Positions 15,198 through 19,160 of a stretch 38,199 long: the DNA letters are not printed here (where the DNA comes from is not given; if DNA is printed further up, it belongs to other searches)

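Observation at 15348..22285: Translationally coupled pair: a ~1200-aa secreted protein of unknown fold plus a 1091-aa S8 subtilase with a 600-aa C-terminal extension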

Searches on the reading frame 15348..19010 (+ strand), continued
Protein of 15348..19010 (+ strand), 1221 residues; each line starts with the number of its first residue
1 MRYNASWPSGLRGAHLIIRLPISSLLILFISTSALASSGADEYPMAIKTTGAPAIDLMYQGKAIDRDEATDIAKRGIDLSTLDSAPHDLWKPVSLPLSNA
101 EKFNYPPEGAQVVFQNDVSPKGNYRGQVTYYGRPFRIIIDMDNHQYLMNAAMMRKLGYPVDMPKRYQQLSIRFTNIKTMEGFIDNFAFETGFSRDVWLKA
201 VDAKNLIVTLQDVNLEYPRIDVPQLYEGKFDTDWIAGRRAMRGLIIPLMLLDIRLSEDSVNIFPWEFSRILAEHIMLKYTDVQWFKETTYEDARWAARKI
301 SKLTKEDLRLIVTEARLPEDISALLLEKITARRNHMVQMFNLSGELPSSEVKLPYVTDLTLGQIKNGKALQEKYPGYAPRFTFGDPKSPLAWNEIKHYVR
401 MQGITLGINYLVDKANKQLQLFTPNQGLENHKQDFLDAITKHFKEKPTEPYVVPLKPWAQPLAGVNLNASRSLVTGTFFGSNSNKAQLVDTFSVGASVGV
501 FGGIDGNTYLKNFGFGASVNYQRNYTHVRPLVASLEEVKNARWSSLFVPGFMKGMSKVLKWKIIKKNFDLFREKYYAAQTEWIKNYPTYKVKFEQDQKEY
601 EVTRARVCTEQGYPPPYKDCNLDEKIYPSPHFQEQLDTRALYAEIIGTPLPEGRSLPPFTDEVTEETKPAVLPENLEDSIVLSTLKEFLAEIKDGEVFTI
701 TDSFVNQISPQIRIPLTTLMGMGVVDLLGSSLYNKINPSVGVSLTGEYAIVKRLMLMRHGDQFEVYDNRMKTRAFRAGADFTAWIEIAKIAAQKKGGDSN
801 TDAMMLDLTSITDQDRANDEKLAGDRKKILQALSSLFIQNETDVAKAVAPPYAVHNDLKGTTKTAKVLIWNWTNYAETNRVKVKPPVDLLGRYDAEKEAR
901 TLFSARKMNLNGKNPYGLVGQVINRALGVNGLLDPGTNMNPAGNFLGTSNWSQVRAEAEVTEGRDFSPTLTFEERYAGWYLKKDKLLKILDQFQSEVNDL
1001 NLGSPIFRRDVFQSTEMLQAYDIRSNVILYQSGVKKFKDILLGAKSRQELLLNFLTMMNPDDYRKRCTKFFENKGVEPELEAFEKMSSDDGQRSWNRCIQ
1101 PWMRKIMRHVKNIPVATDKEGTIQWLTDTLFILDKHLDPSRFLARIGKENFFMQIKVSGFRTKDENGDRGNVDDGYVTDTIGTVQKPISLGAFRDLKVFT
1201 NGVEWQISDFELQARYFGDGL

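Call 51: list_cluster_members(proteins=[P0122, P0173, P0183, P0216, P0200, P0126, P0197, P0145, P0161, P0210])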
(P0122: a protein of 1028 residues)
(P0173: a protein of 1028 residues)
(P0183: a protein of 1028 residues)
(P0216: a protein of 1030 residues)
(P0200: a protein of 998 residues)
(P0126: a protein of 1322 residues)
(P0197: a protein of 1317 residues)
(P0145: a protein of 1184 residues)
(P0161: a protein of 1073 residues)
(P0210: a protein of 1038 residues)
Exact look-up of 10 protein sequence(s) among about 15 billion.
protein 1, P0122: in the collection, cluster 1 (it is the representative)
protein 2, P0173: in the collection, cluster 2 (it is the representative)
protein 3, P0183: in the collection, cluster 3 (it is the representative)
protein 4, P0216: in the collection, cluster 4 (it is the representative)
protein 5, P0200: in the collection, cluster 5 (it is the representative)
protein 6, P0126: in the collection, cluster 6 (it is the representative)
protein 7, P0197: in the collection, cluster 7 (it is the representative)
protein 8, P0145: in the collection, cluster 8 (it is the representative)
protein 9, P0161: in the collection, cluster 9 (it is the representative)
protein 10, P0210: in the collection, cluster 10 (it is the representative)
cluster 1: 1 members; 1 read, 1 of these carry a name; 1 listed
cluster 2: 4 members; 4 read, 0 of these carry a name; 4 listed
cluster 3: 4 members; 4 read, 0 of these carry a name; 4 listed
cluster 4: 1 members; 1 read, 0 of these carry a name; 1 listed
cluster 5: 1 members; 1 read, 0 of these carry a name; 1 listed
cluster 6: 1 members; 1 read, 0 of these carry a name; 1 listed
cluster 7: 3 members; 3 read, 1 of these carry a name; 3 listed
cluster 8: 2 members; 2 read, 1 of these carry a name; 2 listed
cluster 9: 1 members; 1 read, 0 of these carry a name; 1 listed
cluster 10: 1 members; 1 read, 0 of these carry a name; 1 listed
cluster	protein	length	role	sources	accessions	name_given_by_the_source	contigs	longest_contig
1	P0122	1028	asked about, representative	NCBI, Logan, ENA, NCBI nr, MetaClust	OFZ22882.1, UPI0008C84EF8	MAG: hypothetical protein A2X94_17665 [Bdellovibrionales bacterium GWB1_55_8] | status=active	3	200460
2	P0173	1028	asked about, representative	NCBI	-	-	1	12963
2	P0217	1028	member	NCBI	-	-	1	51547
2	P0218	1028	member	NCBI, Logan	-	-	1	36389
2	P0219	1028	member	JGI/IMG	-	-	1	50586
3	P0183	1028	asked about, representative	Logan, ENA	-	-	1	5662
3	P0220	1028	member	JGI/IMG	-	-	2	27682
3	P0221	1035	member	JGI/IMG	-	-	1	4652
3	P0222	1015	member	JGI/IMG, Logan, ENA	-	-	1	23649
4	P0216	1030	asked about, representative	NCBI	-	-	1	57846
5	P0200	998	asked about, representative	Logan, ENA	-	-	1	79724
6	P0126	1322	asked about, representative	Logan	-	-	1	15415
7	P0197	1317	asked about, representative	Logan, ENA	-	-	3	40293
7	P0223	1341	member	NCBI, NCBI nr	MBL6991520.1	MAG: hypothetical protein ISR65_17175 [Bacteriovoracaceae bacterium] | hypothetical protein [Bacteriovoracaceae bacterium]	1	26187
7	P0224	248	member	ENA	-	-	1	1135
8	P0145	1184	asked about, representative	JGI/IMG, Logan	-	hypothetical protein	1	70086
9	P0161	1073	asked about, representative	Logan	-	-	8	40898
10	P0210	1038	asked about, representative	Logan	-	-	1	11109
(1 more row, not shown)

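Call 57: fold_search(model_id=the predicted structure, library=viral)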
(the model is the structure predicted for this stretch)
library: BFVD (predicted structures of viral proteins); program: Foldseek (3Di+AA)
matches with E <= 10: 144; with E <= 0.001: 0
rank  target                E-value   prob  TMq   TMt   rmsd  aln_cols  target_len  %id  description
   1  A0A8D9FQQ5            2.7e-03  0.69  0.10  0.13  20.9       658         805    6  TonB-dependent receptor SusC [uncultured marine phage]
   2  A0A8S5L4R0            2.0e-02  0.08  0.05  0.09  36.4       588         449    7  Maturation protein [ssRNA phage SRR6050698_1]
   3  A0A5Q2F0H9            2.6e-02  0.89  0.09  0.14  16.4       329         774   13  Uncharacterized protein [Gordonia phage Sixama]
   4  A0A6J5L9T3            4.2e-02  0.28  0.09  0.15  45.3       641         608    7  Autotransporter beta-domain containing protein [uncultured Caudovirales phage]
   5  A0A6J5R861            8.8e-02  0.15  0.08  0.13  35.8       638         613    7  Autotransporter beta-domain containing protein [uncultured Caudovirales phage]
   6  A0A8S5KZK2            9.2e-02  0.13  0.07  0.14  29.7       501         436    9  Maturation protein [ssRNA phage SRR6960507_10]
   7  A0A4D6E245            1.6e-01  0.44  0.09  0.07  16.0       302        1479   12  Uncharacterized protein [Gordonia phage GodonK]
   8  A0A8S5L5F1            1.7e-01  0.06  0.05  0.10  32.0       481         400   10  Maturation protein [ssRNA phage SRR6960551_4]
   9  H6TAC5                1.9e-01  0.18  0.07  0.21  15.1       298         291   10  Tyrosine kinase-like protein [Cotia virus]
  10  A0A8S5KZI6            2.7e-01  0.04  0.05  0.08  29.6       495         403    9  Maturation protein [ssRNA phage SRR6050738_1]
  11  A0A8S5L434            3.0e-01  0.04  0.05  0.08  37.7       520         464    8  Maturation protein [ssRNA phage SRR6960799_13]
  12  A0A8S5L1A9            3.2e-01  0.06  0.05  0.10  35.0       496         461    9  Maturation protein [ssRNA phage SRR7976326_2]
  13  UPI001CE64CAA         3.5e-01  0.12  0.08  0.11  29.5       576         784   10  (no name look-up for this kind of identifier)
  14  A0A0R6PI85            3.6e-01  0.21  0.11  0.20  23.4       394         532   10  (no name in the UniProt tables at hand)
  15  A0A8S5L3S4            4.3e-01  0.09  0.08  0.14  21.6       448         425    9  Maturation protein [ssRNA phage SRR5466725_2]
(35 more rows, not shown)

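Call 99: search_protein_families(library=padloc, proteins=[window:15348-19010:+], max_evalue=0.01)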
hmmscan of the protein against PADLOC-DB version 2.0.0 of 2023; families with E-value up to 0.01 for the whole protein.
window:15348-19010:+ (1221 aa): 0 families

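Call 100: search_protein_families(library=phrogs, proteins=[window:15348-19010:+], max_evalue=0.01)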
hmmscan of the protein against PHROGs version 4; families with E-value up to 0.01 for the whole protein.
window:15348-19010:+ (1221 aa): 0 families
